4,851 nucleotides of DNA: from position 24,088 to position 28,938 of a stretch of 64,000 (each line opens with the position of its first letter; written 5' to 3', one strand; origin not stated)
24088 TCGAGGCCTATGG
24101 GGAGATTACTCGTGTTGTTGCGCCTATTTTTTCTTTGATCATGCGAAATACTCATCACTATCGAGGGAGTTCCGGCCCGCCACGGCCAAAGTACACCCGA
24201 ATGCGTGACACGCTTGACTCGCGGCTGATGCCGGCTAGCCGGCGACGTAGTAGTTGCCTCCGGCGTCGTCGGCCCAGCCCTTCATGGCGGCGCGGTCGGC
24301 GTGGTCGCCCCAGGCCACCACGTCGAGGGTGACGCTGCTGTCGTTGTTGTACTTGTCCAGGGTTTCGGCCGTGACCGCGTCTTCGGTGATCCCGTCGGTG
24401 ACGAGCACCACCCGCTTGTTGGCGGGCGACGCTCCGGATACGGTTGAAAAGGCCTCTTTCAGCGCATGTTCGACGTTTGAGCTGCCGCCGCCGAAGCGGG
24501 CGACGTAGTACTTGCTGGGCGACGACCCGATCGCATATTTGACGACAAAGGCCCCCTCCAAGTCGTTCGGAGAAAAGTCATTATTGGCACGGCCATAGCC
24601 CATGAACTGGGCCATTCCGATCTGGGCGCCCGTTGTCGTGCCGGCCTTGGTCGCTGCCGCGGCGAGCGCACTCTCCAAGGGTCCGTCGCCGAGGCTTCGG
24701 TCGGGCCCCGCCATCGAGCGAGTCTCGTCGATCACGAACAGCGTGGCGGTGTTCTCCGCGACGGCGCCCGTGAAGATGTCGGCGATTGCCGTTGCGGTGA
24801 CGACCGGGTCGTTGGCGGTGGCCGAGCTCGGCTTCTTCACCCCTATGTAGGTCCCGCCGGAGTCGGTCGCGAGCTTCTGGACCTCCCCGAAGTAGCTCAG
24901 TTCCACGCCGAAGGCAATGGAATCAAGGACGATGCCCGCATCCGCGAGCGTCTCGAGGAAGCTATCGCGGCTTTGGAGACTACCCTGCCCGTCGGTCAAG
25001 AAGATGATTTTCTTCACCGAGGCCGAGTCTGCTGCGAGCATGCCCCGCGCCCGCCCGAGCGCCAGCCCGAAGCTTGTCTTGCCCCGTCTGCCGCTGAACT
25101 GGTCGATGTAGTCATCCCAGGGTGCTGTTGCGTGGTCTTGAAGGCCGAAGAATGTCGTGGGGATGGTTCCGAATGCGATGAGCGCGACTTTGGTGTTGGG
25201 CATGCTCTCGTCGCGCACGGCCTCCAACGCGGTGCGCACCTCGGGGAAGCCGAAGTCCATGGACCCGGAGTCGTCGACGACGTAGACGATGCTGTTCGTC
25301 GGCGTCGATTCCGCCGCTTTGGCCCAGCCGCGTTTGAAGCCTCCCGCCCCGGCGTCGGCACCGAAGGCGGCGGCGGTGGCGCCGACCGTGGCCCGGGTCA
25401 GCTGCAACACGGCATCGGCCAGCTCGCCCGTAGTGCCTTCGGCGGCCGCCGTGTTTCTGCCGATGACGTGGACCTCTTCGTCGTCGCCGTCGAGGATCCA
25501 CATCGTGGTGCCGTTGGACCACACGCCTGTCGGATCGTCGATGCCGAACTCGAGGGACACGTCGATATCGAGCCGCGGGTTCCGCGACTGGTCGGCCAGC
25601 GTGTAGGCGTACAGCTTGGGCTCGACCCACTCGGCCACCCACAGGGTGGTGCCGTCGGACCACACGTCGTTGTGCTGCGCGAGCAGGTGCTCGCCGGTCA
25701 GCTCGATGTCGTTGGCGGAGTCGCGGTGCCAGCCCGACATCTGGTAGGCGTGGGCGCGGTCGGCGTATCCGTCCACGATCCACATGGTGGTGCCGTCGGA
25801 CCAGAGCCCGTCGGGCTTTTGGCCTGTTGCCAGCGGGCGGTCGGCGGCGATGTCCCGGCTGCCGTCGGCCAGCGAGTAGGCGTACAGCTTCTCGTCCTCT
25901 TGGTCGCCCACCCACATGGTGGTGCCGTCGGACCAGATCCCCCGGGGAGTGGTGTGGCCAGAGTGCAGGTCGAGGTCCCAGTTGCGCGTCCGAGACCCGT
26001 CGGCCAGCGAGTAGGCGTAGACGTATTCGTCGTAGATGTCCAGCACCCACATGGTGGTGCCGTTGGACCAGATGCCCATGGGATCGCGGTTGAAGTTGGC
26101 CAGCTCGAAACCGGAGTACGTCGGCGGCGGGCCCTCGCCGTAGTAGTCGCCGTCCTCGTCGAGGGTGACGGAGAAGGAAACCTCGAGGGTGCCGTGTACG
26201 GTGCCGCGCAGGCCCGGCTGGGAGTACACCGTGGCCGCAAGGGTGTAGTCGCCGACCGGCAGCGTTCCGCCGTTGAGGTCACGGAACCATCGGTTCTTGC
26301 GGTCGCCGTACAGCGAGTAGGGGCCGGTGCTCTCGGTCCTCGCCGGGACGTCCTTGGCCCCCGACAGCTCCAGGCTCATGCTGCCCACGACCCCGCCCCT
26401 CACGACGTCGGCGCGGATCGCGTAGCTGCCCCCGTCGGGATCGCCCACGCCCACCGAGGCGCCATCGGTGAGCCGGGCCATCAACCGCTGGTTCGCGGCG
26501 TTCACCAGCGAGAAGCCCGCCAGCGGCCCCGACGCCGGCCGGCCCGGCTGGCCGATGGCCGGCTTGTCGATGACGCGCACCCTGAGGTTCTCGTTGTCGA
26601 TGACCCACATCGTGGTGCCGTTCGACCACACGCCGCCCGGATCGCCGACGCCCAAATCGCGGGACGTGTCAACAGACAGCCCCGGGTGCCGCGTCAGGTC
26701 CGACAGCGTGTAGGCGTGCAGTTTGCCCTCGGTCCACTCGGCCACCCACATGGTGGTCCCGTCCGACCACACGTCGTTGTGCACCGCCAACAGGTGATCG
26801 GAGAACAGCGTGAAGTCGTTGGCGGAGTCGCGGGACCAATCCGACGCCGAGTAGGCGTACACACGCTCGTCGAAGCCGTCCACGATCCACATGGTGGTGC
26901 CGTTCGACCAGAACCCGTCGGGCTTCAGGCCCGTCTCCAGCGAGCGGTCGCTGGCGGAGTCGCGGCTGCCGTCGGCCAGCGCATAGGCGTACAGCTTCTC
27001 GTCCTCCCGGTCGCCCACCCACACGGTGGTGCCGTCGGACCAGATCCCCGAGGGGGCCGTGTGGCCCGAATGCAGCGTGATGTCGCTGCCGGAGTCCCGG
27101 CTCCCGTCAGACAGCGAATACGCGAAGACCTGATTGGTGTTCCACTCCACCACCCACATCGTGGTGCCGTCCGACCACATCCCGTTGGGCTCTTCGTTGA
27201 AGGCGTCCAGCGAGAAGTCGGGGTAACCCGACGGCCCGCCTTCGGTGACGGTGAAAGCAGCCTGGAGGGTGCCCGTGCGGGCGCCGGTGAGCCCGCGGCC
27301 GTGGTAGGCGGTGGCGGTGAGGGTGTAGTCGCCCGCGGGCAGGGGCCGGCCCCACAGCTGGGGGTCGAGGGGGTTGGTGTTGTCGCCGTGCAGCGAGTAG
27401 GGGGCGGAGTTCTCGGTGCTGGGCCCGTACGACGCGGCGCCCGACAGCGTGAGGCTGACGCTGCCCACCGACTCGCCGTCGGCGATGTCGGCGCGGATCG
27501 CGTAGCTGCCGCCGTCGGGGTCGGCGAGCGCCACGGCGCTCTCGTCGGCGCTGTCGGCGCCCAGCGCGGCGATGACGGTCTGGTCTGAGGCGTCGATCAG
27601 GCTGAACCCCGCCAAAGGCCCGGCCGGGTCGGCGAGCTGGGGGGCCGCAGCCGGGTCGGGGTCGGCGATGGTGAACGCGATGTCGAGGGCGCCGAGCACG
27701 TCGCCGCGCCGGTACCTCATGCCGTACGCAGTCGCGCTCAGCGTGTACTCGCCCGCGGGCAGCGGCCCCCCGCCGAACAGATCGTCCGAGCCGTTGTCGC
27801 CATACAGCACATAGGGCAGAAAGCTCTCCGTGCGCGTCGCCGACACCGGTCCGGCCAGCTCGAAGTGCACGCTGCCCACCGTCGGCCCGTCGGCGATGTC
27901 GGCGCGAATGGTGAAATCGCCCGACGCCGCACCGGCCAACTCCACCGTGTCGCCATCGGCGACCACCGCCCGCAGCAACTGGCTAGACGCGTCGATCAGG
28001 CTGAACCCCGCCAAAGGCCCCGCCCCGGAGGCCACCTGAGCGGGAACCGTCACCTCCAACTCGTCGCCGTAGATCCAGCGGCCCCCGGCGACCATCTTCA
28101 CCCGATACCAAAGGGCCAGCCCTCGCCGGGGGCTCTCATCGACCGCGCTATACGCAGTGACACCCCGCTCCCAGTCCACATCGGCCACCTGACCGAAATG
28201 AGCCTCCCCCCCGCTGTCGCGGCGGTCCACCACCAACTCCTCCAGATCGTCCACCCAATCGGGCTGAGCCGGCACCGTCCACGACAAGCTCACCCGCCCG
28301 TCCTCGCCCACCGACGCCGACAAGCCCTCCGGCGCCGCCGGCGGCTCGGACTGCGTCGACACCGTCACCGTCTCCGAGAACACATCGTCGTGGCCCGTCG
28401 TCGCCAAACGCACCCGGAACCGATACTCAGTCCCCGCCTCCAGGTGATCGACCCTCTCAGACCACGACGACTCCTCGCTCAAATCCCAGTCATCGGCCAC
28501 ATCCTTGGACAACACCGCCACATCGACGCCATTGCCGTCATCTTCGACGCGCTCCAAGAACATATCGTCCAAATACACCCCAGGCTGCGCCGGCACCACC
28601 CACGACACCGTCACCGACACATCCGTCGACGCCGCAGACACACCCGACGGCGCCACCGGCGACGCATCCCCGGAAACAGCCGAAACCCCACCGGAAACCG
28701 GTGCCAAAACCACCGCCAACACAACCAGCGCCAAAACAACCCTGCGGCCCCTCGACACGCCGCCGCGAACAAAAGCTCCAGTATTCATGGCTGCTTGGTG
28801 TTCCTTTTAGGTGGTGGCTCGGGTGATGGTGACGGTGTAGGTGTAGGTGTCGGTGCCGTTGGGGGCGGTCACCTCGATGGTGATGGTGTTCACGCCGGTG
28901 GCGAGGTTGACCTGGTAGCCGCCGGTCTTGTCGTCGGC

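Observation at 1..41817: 42-kb co-directional array of six giant secreted repeat proteins built from one shared module vocabulary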

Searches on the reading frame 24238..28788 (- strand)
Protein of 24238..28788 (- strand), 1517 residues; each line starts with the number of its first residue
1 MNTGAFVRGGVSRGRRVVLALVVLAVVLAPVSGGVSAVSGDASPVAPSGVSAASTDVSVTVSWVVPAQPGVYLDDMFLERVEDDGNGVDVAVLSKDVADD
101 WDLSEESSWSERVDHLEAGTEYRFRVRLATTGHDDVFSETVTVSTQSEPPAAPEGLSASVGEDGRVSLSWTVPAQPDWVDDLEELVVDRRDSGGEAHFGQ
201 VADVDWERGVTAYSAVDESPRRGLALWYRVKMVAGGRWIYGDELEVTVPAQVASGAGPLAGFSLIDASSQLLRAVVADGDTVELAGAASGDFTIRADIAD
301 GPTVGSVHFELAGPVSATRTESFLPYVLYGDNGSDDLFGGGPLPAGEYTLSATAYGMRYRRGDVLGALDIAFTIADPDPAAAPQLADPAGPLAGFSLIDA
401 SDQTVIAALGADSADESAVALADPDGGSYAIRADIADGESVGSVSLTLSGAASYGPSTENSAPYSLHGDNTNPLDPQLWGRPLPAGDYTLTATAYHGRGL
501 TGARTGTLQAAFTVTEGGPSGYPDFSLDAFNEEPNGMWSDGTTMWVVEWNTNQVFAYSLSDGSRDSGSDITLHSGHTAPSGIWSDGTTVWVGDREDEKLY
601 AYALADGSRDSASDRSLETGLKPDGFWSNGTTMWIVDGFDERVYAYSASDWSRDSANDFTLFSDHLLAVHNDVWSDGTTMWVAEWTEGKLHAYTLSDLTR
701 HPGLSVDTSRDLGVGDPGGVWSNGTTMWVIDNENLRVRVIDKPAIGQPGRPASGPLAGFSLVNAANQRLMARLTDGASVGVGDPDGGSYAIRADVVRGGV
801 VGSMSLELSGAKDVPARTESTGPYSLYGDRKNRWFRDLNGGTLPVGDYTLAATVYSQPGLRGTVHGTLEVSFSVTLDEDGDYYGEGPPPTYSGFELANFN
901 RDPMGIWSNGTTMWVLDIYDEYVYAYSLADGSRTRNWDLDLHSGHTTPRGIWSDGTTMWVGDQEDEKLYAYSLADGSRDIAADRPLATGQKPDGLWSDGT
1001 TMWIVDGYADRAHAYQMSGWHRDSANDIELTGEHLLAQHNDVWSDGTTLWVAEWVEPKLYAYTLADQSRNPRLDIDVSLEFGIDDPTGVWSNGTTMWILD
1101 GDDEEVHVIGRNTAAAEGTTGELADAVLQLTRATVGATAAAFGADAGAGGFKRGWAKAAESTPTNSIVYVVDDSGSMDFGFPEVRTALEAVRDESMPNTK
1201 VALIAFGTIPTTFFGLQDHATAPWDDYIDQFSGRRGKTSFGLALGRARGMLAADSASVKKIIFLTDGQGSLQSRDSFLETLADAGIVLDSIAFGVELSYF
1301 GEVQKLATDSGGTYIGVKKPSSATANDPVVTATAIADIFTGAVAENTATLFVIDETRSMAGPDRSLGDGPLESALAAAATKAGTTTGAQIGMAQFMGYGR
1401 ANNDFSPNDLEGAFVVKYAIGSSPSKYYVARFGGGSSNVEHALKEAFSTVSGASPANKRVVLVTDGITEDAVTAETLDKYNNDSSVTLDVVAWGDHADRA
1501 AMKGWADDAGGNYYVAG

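Call 6: search_protein_families(library=pfam, proteins=[window:24238-28788:-], max_evalue=0.01)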
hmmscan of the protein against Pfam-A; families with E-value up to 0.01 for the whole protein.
window:24238-28788:- (1517 aa): 5 families
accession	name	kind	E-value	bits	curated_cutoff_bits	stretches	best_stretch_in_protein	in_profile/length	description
PF00092.34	VWA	-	3.2e-18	67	23.8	2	1167-1319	2-164/174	von Willebrand factor type A domain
PF13519.12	VWA_2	-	3.2e-18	66.7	27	2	1167-1268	1-107/107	von Willebrand factor type A domain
PF13768.12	VWA_3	-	4.2e-09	37.1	27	1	1435-1514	76-154/155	von Willebrand factor type A domain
PF00041.27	fn3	-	2.8e-07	31.1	25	1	46-142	2-82/84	Fibronectin type III domain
PF22729.1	NCH3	-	0.0021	18.3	27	0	941-967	35-61/74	NACHT C-terminal Helical domain 3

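Call 62: search_protein_families(library=ncbifam, max_evalue=0.1, proteins=[window:24238-28788:-])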
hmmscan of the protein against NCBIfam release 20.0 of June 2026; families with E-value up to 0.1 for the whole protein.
window:24238-28788:- (1517 aa): 1 family
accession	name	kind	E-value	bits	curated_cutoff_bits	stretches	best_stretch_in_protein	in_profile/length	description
TIGR03788.1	marine_srt_targ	equivalog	0.00042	18.9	551.65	1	1165-1268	272-380/629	marine proteobacterial sortase target protein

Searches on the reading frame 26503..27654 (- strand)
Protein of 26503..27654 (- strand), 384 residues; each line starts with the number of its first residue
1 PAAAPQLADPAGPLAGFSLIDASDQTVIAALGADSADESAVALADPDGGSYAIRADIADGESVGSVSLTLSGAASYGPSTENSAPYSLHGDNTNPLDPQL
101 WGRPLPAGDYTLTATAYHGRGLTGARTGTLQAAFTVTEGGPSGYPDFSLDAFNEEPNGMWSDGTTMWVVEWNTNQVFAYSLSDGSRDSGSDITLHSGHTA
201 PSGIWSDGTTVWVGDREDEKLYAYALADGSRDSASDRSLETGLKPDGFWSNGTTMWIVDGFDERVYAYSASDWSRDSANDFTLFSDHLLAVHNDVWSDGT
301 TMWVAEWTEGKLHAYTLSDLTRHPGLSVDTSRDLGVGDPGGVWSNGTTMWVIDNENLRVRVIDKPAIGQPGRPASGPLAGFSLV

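Call 58: predict_structure(alignment_id=A6)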
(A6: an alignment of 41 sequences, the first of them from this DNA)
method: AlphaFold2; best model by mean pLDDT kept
length: 384 residues; sequences in the alignment: 41
mean_pLDDT: 88.0   pTM: 0.67
mean pLDDT of the five models: 88.0, 87.5, 87.5, 87.1, 84.6
residues with pLDDT >= 90: 261; 70-90: 87; 50-70: 18; < 50: 18
segments of 3 or more residues with pLDDT < 50: 368-384
pLDDT, mean of each block of 10 residues (from residue 1): 73 96 90 74 89 97 98 97 96 84 96 98 97 88 65 87 95 92 90 85 96 95 96 95 95 95 95 95 87 93 93 93 88 85 90 90 65 35 27
secondary structure, 60 per line:
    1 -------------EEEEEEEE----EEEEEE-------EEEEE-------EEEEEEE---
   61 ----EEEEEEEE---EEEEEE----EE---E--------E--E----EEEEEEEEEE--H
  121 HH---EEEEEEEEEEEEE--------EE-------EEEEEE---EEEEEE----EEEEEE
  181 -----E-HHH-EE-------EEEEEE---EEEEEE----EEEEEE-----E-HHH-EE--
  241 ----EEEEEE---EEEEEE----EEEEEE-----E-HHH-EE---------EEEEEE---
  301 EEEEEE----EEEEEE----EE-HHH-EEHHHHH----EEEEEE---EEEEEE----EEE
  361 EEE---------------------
elements in order: E14-21 E26-31 E39-43 E51-57 E65-72 E76-81 E108-117 E126-138 E156-161 E165-170 E175-180 E201-206 E210-215 E220-225 E245-250 E254-259 E264-269 E292-297 E301-306 E311-316 H330-334 E339-344 E348-353 E358-363

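Call 61: fold_search(model_id=the predicted structure, library=pdb)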
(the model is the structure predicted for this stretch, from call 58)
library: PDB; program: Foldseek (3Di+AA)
matches with E <= 10: 1644; with E <= 0.001: 782
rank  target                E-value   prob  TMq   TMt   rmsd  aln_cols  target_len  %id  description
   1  6fpt_B                2.7e-11  1.00  0.41  0.41  17.9       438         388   13  Crystal structure of Danio rerio Lin41 filamin-NHL domains (released 2018-05-09)
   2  6fpt_A                5.2e-11  1.00  0.40  0.39  17.9       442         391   12  Crystal structure of Danio rerio Lin41 filamin-NHL domains (released 2018-05-09)
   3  6fq3_A                5.5e-11  1.00  0.42  0.42  16.8       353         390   16  Crystal structure of Danio rerio Lin41 filamin-NHL domains in complex with lin-29A 5'UTR 13mer RNA (released 2018-05-09)
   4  9m59_A                1.4e-10  1.00  0.44  0.39  10.7       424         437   11  Cu/Zn-superoxide dismutase from Deinococcus radiodurans (Calcium-bound) (released 2025-09-24)
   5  8j72_B                2.9e-10  1.00  0.40  0.53  12.4       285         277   13  Crystal structure of mammalian Trim71 in complex with lncRNA Trincr1 (released 2024-03-06)
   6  9m58_A                2.9e-10  1.00  0.42  0.41  10.5       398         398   10  Cu/Zn-superoxide dismutase from Deinococcus radiodurans (Calcium-free) (released 2025-09-24)
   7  6i3b_A                3.6e-10  1.00  0.40  0.58  11.3       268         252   20  Crystal structure of cPizza6-AYW, a circularly permuted designer protein (released 2019-11-20)
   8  7zcj                  4.9e-10  1.00  0.43  0.63   4.1       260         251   20  Crystal structure of Pizza6-TNH-TSH with Silicotungstic Acid (STA) polyoxometalate (released 2023-04-19)
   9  9m58_B                7.2e-10  1.00  0.41  0.41  10.7       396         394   11  Cu/Zn-superoxide dismutase from Deinococcus radiodurans (Calcium-free) (released 2025-09-24)
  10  3mbr                  8.5e-10  1.00  0.48  0.76   3.4       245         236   11  Crystal Structure of the Glutaminyl Cyclase from Xanthomonas campestris (released 2010-06-30)
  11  6rek                  8.5e-10  1.00  0.40  0.58  11.2       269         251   18  Crystal structure of Pizza6-SH with Cu2+ (released 2019-07-31)
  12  6f0t_A                9.4e-10  1.00  0.43  0.63   4.1       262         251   19  Crystal structure of Pizza6-SFW (released 2018-03-21)
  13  2iwa                  9.9e-10  1.00  0.46  0.67   5.4       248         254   10  Unbound glutaminyl cyclotransferase from Carica papaya. (released 2006-07-04)
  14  8j72_A                1.1e-09  1.00  0.40  0.53  12.2       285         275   13  Crystal structure of mammalian Trim71 in complex with lncRNA Trincr1 (released 2024-03-06)
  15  6rej                  1.4e-09  1.00  0.41  0.59  11.2       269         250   18  Crystal structure of Pizza6-SH with Zn2+ (released 2019-07-31)
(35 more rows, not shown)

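Call 87: fold_search(model_id=the predicted structure, library=viral)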
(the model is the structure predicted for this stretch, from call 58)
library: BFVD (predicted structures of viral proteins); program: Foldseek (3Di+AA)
matches with E <= 10: 1249; with E <= 0.001: 282
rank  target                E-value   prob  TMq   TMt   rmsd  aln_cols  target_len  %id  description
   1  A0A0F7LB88            3.3e-11  1.00  0.52  0.36   3.2       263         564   22  Uncharacterized protein [uncultured marine virus]
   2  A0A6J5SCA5            3.5e-11  1.00  0.52  0.22   3.2       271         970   15  Baseplate wedge subunit [uncultured Caudovirales phage]
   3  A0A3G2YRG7            8.7e-11  1.00  0.50  0.48   4.4       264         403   25  Uncharacterized protein [Lentibacter phage vB_LenP_ICBM2]
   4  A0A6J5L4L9            1.1e-10  1.00  0.35  0.18  13.1       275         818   15  Uncharacterized protein [uncultured Caudovirales phage]
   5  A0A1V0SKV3            3.9e-10  1.00  0.36  0.38  12.3       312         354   18  Collagen triple helix repeat motif-containing protein [Klosneuvirus KNV1]
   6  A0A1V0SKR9            4.1e-10  1.00  0.35  0.11  13.3       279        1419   16  Collagen triple helix repeat motif-containing protein [Klosneuvirus KNV1]
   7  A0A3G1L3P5            2.7e-09  1.00  0.32  0.13  16.8       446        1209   11  BNR repeat domain protein [Synechococcus phage S-CBWM1]
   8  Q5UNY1                3.5e-09  1.00  0.29  0.23  18.6       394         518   11  Putative BTB/POZ domain and WD-repeat protein R731 [Acanthamoeba polyphaga mimivirus]
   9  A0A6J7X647            4.4e-09  1.00  0.39  0.29   5.2       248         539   11  Uncharacterized protein [uncultured Caudovirales phage]
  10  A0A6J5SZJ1            4.4e-09  1.00  0.35  0.39  14.9       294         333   15  COG3391 Uncharacterized conserved protein [uncultured Caudovirales phage]
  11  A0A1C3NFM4            1.1e-08  1.00  0.30  0.11  16.0       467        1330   11  (no name in the UniProt tables at hand)
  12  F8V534                1.7e-08  1.00  0.26  0.26  10.8       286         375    9  Uncharacterized protein R154 [Acanthamoeba polyphaga mimivirus]
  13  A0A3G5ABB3            2.1e-08  1.00  0.34  0.33   8.0       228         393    9  Putative E3 ubiquitin ligase complex SCF subunit sconB [Hyperionvirus sp.]
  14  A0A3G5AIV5            2.2e-08  1.00  0.40  0.24  12.3       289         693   12  TNF receptor-associated factor 6-like isoform X4 [Sylvanvirus sp.]
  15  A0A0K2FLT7            2.4e-08  1.00  0.44  0.21   4.0       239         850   13  (no name in the UniProt tables at hand)
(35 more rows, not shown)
